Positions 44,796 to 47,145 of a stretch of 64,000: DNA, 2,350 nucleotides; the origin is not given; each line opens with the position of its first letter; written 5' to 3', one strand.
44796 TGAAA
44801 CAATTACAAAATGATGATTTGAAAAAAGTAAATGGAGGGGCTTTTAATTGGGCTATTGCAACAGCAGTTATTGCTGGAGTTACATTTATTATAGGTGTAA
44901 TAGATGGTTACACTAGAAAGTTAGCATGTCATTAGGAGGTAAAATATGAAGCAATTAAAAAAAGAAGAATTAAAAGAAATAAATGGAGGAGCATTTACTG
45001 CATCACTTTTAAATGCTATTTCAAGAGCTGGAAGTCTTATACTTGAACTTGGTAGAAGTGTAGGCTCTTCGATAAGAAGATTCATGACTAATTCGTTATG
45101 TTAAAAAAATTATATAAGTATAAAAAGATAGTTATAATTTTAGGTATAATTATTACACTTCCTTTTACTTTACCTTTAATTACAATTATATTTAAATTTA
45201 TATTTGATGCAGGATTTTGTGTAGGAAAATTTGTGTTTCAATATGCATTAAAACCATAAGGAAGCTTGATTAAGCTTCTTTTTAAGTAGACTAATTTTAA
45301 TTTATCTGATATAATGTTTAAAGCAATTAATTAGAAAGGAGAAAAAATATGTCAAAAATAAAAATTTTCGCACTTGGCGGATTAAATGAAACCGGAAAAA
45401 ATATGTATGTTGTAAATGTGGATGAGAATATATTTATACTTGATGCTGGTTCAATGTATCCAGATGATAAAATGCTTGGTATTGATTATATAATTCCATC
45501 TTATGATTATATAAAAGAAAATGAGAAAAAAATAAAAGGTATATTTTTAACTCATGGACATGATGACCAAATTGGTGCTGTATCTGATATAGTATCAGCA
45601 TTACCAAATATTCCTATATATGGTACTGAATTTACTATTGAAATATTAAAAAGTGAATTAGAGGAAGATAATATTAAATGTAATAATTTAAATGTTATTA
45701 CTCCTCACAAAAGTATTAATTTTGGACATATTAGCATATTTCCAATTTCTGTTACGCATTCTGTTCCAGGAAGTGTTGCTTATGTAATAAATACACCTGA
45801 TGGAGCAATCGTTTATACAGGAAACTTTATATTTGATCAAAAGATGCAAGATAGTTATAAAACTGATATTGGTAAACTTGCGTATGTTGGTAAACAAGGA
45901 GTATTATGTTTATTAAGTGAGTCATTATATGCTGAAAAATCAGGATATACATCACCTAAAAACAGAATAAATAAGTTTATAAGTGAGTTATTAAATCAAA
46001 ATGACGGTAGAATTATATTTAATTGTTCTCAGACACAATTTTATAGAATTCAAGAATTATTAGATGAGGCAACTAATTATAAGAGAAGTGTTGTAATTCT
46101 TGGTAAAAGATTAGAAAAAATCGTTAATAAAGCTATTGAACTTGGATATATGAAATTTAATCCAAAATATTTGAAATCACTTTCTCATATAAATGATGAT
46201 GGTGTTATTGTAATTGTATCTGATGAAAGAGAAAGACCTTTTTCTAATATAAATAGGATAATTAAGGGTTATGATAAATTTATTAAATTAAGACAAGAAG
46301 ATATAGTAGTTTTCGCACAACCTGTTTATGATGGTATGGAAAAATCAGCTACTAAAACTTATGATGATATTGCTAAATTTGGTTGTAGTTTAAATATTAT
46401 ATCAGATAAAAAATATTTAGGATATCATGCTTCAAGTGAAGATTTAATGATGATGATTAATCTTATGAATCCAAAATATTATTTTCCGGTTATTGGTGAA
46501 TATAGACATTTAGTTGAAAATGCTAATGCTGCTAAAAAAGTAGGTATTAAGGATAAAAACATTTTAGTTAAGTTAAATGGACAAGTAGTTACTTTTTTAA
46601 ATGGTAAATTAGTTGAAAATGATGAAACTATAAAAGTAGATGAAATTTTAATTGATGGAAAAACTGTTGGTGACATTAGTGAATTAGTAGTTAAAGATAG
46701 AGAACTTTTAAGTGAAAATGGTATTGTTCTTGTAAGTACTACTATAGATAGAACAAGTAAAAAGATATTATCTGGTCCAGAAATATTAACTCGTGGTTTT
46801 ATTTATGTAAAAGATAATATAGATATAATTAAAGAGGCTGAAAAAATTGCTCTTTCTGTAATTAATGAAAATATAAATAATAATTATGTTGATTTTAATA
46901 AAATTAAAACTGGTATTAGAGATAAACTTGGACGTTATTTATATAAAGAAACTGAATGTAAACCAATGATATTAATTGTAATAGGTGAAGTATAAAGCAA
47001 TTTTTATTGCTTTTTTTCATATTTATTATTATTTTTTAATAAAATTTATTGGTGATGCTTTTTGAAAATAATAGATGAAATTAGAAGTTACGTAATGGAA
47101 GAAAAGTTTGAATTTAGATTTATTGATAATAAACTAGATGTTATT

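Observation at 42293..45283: Unannotated class-II bacteriocin locus: C39-ABC exporter, accessory protein and two double-glycine-leader peptides (candidate two-peptide bacteriocin)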

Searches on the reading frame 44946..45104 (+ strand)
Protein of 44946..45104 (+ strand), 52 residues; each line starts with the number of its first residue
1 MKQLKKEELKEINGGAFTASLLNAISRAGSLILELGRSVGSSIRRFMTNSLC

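Call 3: search_protein_families(library=pfam, proteins=[window:44946-45104:+], max_evalue=1)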
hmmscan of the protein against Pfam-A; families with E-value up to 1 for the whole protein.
window:44946-45104:+ (52 aa): 2 families
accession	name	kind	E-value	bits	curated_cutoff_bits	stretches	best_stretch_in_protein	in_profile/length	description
PF02416.21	TatA_B_E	-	0.13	12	21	1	34-46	24-36/53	mttA/Hcf106 family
PF10439.15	Bacteriocin_IIc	-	0.14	12.6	27.1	1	2-20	5-26/59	Bacteriocin class II with double-glycine leader peptide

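Call 4: search_protein_families(library=ncbifam, proteins=[window:44946-45104:+], max_evalue=1)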
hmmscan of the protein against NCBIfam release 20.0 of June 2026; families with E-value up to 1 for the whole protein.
window:44946-45104:+ (52 aa): 6 families
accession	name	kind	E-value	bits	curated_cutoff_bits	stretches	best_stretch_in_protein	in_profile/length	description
TIGR03949.1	bact_IIb_cerein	subfamily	0.00057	19.6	21.5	1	2-18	2-18/45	class IIb bacteriocin, lactobin A/cerein 7B family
NF047798.1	leader_Chryseo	domain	0.0037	17.4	23.5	1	2-15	5-18/18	bacteriocin-like protein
NF038035.1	lactGalph_entA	subfamily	0.046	13.8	37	1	4-16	1-13/35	lactococcin G-alpha/enterocin 1071A family bacteriocin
NF033383.2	induct_EntF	subfamily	0.048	14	35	1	1-19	2-20/40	EntF family bacteriocin induction factor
TIGR01847.1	bacteriocin_sig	domain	0.049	14.3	15.7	1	1-15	1-15/15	bacteriocin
NF038034.1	lactGbeta_entB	subfamily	0.11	12.8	37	1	4-21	1-18/38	lactococcin G-beta/enterocin 1071B family bacteriocin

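Call 48: search_protein_families(library=ncbifam, alignment_id=A5, max_evalue=0.1)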
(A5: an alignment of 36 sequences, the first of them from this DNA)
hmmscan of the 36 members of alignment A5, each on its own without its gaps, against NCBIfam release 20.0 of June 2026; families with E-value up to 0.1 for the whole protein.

A. member 1, seq(52 aa): 5 families
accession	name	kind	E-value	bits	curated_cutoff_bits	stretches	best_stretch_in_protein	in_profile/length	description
TIGR03949.1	bact_IIb_cerein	subfamily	0.00057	19.6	21.5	1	2-18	2-18/45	class IIb bacteriocin, lactobin A/cerein 7B family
NF047798.1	leader_Chryseo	domain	0.0037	17.4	23.5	1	2-15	5-18/18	bacteriocin-like protein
NF038035.1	lactGalph_entA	subfamily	0.046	13.8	37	1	4-16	1-13/35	lactococcin G-alpha/enterocin 1071A family bacteriocin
NF033383.2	induct_EntF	subfamily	0.048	14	35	1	1-19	2-20/40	EntF family bacteriocin induction factor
TIGR01847.1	bacteriocin_sig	domain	0.049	14.3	15.7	1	1-15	1-15/15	bacteriocin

B. families by the number of members that match (of 36 scanned): 20 families
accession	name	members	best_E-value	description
TIGR03949.1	bact_IIb_cerein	12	1.4e-05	class IIb bacteriocin, lactobin A/cerein 7B family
TIGR01847.1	bacteriocin_sig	10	0.0017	bacteriocin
NF038034.1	lactGbeta_entB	9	0.0019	lactococcin G-beta/enterocin 1071B family bacteriocin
NF046113.1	BLP_Lacticasei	4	0.037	bacteriocin-like peptide, LSEI_2386 family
NF038035.1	lactGalph_entA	3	9.8e-05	lactococcin G-alpha/enterocin 1071A family bacteriocin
NF009381.0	PRK12740.1-5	3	0.00085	elongation factor G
NF000539.0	plantaricin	3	0.015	plantaricin C family lantibiotic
NF033383.2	induct_EntF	3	0.03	EntF family bacteriocin induction factor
NF009891.0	PRK13351.1-1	2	0.0035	elongation factor G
NF047798.1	leader_Chryseo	2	0.0037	bacteriocin-like protein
NF033772.1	pheromone_VP1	2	0.031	peptide pheromone VP1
TIGR04149.1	GG_sam_targ_CFB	1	0.0039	TIGR04149 family rSAM-modified RiPP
TIGR03893.1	lant_SP_1948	1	0.0067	lichenicidin A2 family type 2 lantibiotic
NF038153.1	lant_leader_L1a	1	0.0085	class I lanthipeptide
TIGR00484.1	EF-G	1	0.0098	elongation factor G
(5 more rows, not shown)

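Call 61: find_related_loci(query=A9, collection=metagenome_contigs, flank=4000)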
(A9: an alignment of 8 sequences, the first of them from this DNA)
Query A9 (52 aa) in metagenome_contigs; peptide patterns used: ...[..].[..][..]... (x = any residue, [..] = any of these).
248 stretches matched a pattern; 139 encode a relative of the query (tblastn E <= 1e-3); the best 80 are kept; 80 distinct loci.
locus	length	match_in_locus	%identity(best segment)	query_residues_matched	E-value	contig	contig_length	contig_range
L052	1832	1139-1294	56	1-52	2e-15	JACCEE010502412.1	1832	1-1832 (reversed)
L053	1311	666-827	56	1-52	1e-14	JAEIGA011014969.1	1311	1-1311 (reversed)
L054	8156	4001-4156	54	1-52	4e-14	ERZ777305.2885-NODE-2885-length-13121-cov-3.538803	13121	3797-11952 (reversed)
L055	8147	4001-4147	53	4-52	6e-14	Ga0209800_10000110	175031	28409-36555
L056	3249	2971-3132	50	1-52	8e-14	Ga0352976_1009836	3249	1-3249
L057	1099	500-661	52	1-52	1e-13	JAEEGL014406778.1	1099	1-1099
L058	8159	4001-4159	58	1-52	2e-13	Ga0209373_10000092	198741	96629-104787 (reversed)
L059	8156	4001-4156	48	1-52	3e-13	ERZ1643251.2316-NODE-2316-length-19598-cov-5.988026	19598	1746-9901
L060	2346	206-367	50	1-52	4e-13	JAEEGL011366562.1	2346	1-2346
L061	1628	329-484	50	1-52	5e-13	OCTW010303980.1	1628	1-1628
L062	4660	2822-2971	52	3-52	4e-13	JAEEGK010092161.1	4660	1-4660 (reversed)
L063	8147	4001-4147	55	4-52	4e-13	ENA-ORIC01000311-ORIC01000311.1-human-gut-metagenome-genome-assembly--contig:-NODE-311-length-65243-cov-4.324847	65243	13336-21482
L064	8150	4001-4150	52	3-52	4e-13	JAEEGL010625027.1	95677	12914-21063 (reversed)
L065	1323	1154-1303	52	3-52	5e-13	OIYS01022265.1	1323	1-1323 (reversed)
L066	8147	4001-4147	53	4-52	4e-13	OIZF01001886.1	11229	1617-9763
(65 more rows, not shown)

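Call 81: search_solved_structures(query=A5, max_evalue=10)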
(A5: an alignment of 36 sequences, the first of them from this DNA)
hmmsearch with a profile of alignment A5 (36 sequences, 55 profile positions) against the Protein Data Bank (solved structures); distinct sequences matched with E-value up to 10: 5.
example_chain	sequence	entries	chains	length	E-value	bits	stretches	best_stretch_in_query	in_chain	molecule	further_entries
7s5j_B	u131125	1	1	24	0.26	14.5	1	3-19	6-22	CtA peptide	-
7uqz_4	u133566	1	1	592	0.42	13.8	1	14-48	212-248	Probable metalloprotease ARX1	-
3jct_4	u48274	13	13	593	0.42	13.8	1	14-48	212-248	Probable metalloprotease ARX1 | metalloprotease ARX1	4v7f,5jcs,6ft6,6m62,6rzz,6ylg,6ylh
4v8t_t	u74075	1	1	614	0.45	13.7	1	14-48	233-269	Probable metalloprotease ARX1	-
5apn_x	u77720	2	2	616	0.45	13.7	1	14-48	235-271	Probable metalloprotease ARX1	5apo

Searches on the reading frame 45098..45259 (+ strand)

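Call 3: search_protein_families(library=pfam, proteins=[window:45098-45259:+], max_evalue=1)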
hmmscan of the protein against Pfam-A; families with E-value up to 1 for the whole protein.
window:45098-45259:+ (53 aa): 1 family
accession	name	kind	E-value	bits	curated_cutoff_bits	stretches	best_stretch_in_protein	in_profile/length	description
PF21954.1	TUNAR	-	0.23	11.8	27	1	8-36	20-45/48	TUNAR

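Call 4: search_protein_families(library=ncbifam, proteins=[window:45098-45259:+], max_evalue=1)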
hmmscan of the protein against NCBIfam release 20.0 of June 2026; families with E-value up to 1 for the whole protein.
window:45098-45259:+ (53 aa): 1 family
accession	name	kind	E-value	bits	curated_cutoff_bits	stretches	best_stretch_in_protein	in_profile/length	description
NF033817.2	Mplas_variab_LP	domain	0.097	12.7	22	1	7-29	1-22/29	variable surface lipoprotein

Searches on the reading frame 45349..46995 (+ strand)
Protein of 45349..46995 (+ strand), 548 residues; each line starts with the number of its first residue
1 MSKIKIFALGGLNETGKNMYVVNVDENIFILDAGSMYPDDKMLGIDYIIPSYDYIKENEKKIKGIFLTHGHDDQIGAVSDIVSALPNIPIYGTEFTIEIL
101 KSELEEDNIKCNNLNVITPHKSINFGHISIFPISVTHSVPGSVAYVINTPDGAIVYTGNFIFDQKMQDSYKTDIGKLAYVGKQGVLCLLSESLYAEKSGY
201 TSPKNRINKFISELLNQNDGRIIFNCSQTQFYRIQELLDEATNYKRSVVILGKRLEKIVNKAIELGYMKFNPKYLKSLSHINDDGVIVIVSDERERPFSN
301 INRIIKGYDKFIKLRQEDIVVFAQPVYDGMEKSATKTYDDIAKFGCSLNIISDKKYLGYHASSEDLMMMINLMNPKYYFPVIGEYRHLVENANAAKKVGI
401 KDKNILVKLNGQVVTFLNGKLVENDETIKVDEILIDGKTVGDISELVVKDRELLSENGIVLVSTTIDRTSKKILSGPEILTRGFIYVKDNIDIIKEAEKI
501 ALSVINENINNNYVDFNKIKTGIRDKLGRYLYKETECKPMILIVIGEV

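Call 50: find_encoding_contigs(protein=window:45349-46995:+, flank=5000, max_places=10)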
Protein window:45349-46995:+ (548 aa): 24 contigs read that carry it; 6 places shown.
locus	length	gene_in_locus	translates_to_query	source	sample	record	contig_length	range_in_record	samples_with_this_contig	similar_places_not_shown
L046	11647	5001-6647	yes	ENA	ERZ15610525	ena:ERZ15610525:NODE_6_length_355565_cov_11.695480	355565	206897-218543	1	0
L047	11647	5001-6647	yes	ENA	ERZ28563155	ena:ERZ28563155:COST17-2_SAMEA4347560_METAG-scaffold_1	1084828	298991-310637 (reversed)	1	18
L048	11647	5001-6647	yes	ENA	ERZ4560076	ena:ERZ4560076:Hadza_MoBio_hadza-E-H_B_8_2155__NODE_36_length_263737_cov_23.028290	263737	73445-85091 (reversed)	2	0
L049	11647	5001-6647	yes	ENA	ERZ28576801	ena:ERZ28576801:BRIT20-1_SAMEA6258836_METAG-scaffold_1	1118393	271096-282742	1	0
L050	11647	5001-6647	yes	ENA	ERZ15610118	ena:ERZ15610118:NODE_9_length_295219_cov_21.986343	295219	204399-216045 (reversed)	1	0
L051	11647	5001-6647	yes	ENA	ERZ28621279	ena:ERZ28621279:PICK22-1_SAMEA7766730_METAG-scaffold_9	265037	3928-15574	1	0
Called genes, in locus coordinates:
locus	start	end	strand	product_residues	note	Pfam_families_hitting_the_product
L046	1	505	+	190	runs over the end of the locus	-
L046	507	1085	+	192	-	PF00293:NUDIX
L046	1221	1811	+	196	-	PF06271:RDD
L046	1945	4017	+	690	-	PF03412:Peptidase_C39, PF00664:ABC_membrane, PF00005:ABC_tran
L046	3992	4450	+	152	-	-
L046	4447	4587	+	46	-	-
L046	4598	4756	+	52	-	-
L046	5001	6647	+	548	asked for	PF00753:Lactamase_B, PF12706:Lactamase_B_2, PF22505:RNase_J_b_CASP, PF07521:RMMBL (weak), PF17770:RNase_J_C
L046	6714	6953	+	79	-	PF07873:YabP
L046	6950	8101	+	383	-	PF06898:YqfD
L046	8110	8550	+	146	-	PF02130:YbeY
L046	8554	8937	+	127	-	PF00383:dCMP_cyt_deam_1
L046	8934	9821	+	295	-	PF00009:GTP_EFTU, PF00350:Dynamin_N (weak), PF01926:MMR_HSR1, PF02421:FeoB_N, PF02492:cobW (faint), PF04548:AIG1, PF10662:PduV-EutP, PF07650:KH_2, +2 more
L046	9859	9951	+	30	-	-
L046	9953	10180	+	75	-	PF07866:DUF1653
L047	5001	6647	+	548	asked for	PF00753:Lactamase_B, PF12706:Lactamase_B_2, PF22505:RNase_J_b_CASP, PF07521:RMMBL (weak), PF17770:RNase_J_C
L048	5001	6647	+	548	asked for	PF00753:Lactamase_B, PF12706:Lactamase_B_2, PF22505:RNase_J_b_CASP, PF07521:RMMBL (weak), PF17770:RNase_J_C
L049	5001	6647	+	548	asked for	PF00753:Lactamase_B, PF12706:Lactamase_B_2, PF22505:RNase_J_b_CASP, PF07521:RMMBL (weak), PF17770:RNase_J_C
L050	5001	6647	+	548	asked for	PF00753:Lactamase_B, PF12706:Lactamase_B_2, PF22505:RNase_J_b_CASP, PF07521:RMMBL (weak), PF17770:RNase_J_C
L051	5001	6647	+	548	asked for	PF00753:Lactamase_B, PF12706:Lactamase_B_2, PF22505:RNase_J_b_CASP, PF07521:RMMBL (weak), PF17770:RNase_J_C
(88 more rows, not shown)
